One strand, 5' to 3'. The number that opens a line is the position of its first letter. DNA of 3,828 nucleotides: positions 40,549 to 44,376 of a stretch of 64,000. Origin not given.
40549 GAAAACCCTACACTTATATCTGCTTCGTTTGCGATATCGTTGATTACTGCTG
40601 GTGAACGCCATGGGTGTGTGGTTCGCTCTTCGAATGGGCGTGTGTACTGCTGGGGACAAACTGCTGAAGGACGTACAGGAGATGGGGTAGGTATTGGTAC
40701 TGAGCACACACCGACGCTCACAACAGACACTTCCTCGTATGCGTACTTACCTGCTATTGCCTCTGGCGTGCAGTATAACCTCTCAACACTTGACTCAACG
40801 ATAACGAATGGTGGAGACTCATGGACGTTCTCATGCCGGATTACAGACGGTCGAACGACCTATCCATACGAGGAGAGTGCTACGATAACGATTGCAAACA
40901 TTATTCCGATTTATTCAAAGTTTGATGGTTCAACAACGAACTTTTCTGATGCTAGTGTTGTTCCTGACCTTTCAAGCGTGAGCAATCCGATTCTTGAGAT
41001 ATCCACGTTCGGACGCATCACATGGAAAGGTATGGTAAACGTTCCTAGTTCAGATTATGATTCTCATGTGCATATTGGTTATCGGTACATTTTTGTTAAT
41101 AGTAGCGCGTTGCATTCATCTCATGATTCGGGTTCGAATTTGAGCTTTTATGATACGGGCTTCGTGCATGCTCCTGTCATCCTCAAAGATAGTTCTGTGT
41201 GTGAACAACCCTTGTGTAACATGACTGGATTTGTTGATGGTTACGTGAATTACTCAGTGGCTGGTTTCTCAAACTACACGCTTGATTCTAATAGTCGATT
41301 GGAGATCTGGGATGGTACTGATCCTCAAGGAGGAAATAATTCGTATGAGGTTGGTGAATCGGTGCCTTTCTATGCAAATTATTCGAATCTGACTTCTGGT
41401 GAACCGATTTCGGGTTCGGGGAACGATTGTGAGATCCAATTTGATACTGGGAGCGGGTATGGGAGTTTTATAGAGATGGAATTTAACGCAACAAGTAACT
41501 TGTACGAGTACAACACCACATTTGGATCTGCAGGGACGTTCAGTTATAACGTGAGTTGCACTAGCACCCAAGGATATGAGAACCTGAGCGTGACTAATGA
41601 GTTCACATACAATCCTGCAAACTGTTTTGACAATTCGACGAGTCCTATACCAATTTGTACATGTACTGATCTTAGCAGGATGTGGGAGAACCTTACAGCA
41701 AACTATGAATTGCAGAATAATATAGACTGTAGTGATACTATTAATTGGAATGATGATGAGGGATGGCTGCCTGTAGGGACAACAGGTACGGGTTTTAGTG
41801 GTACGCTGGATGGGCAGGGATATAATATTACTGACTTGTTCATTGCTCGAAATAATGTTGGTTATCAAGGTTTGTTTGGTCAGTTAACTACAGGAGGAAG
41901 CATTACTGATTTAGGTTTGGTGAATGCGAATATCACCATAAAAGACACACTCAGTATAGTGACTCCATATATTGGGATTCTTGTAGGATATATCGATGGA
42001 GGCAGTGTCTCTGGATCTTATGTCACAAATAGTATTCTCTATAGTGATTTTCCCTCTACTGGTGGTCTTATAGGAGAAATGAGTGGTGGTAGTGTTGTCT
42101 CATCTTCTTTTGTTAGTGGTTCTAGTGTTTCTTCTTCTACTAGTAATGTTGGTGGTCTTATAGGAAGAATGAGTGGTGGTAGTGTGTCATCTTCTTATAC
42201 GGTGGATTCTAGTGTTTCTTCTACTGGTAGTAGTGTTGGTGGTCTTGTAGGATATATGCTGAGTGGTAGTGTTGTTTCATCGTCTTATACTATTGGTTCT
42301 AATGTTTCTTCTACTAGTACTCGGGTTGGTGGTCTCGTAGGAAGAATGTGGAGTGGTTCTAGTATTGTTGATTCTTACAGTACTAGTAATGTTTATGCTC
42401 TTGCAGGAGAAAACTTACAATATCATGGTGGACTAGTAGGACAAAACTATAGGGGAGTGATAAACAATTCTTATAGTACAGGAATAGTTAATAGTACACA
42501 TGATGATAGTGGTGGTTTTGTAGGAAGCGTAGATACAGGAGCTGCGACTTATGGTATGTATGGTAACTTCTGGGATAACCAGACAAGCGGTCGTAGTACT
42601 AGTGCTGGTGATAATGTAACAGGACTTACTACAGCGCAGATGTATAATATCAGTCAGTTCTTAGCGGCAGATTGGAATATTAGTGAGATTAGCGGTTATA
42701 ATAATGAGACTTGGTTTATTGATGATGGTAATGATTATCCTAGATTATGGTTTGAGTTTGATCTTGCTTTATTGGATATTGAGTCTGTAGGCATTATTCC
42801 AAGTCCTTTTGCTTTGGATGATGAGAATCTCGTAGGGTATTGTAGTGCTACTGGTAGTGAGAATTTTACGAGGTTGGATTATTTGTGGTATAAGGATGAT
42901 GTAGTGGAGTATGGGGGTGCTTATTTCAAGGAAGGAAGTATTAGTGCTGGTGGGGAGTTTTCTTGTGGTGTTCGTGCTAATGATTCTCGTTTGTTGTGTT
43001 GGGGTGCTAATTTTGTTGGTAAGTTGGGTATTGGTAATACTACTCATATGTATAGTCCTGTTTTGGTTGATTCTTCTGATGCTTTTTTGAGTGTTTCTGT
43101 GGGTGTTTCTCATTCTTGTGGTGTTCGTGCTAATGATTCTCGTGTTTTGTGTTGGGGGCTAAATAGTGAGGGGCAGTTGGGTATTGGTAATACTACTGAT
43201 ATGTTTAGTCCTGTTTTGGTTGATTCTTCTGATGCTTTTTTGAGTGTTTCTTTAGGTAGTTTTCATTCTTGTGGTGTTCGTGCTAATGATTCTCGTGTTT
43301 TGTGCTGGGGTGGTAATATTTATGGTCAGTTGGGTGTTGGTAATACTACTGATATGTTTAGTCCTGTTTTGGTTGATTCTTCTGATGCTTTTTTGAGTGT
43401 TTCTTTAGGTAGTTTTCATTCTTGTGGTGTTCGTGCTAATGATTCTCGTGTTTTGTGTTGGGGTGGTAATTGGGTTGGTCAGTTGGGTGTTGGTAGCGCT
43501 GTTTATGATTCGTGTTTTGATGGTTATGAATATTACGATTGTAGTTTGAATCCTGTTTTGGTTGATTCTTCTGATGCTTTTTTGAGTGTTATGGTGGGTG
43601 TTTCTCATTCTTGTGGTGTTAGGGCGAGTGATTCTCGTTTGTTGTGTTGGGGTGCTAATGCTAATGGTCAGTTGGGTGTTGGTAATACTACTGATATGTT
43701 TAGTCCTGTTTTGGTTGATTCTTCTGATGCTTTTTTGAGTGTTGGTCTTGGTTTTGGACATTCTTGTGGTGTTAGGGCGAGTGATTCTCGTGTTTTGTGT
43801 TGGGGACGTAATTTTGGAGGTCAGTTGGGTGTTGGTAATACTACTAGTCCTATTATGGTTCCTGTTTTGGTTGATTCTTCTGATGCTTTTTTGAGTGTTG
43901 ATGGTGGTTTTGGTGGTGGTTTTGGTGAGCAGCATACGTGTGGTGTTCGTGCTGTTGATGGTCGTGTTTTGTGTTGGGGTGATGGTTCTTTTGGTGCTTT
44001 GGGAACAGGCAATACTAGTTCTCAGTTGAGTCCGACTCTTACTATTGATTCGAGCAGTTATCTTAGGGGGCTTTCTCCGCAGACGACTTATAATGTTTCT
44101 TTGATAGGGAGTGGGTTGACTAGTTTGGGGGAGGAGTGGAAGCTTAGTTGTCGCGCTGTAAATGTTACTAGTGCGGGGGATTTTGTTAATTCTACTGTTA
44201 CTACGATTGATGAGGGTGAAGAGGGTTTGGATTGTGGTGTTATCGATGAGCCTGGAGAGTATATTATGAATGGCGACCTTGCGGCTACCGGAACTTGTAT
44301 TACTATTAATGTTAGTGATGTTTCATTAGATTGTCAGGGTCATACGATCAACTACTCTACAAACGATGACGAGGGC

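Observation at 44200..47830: Homologous beta-helix modules (and RCC1+linker modules) exist in different codon regimes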

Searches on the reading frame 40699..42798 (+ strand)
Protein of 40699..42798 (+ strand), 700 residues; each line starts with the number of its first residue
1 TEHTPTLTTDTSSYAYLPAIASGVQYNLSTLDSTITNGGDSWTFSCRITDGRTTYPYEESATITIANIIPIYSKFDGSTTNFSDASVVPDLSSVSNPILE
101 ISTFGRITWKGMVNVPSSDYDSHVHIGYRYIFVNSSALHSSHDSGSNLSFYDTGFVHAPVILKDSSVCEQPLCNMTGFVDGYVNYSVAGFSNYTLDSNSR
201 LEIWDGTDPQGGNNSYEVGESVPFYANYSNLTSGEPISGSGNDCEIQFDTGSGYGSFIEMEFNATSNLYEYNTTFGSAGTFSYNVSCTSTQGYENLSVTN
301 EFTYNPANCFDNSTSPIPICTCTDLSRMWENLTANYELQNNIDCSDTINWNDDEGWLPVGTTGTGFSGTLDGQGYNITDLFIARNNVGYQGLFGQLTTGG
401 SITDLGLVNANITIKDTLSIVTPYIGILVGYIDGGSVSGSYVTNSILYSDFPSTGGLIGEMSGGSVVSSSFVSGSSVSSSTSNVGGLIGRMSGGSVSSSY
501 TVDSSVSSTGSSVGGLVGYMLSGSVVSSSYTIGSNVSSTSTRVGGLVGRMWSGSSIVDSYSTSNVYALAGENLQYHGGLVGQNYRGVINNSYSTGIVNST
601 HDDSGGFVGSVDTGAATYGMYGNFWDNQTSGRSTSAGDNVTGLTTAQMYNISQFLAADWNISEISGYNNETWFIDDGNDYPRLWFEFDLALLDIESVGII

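Call 36: search_protein_families(library=pfam, proteins=[window:40699-42798:+], max_evalue=0.01)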
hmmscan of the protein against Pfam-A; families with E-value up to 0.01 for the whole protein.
window:40699-42798:+ (700 aa): 1 family
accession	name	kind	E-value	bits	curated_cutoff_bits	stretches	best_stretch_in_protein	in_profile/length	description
PF07581.17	Glug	-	1.2e-09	38.4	20.5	1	577-598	6-28/28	The GLUG motif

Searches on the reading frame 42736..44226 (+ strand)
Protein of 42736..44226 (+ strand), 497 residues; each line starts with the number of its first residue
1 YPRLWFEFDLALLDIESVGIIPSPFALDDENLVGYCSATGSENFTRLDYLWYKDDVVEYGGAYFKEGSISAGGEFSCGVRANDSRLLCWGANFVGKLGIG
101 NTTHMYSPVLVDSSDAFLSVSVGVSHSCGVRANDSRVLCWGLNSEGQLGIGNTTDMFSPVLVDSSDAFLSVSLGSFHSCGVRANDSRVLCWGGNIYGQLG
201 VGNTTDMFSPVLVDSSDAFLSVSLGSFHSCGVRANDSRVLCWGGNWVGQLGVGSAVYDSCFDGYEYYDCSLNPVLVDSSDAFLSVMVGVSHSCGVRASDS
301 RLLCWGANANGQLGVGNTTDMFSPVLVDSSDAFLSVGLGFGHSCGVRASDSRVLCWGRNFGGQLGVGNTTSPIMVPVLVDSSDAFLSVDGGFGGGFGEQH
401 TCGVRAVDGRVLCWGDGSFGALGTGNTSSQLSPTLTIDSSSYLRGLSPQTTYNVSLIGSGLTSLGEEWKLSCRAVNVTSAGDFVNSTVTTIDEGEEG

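Call 39: find_homologous_proteins(query=window:42736-44226:+, max_evalue=1e-20)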
Query window:42736-44226:+ (497 aa): 4294 proteins with E <= 1e-20 among 8000 candidates; the best 120 are listed.
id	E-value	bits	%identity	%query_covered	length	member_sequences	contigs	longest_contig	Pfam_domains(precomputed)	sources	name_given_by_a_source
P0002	3.7e-227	773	40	85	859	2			PF00415.25,PF13540.13,PF25390.2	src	-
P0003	2.6e-193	662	45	70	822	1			PF00415.25,PF13540.13,PF25390.2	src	-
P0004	2.5e-189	648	37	85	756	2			PF00415.25,PF13540.13,PF25390.2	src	-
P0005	1.5e-186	639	39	98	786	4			PF00415.25,PF13540.13,PF25390.2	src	-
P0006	1.4e-183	630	47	61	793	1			PF00415.25,PF13540.13,PF25390.2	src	-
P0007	1.0e-176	607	38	83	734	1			PF00415.25,PF13540.13,PF25390.2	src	-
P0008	1.6e-169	583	47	63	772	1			PF00415.25,PF13540.13,PF25390.2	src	-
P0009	2.0e-165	570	37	88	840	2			PF00415.25,PF13540.13,PF25390.2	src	-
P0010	1.2e-156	541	36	74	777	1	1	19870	PF00415.25,PF13540.13,PF25384.2,PF25390.2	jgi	jgi:alpha-tubulin suppressor-like RCC1 family protein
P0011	1.6e-155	537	48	65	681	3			PF00415.25,PF13540.13,PF25390.2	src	-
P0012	6.1e-152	525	37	79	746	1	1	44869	PF00415.25,PF13540.13,PF25384.2,PF25390.2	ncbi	-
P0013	1.4e-151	524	43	65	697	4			PF00415.25,PF13540.13,PF25384.2,PF25390.2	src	-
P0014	1.5e-151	524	42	65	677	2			PF00415.25,PF13540.13,PF25384.2,PF25390.2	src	-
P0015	5.2e-151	522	38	93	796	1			PF00415.25,PF13540.13,PF25390.2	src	-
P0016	4.4e-150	519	44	65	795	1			PF00415.25,PF13540.13,PF25390.2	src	-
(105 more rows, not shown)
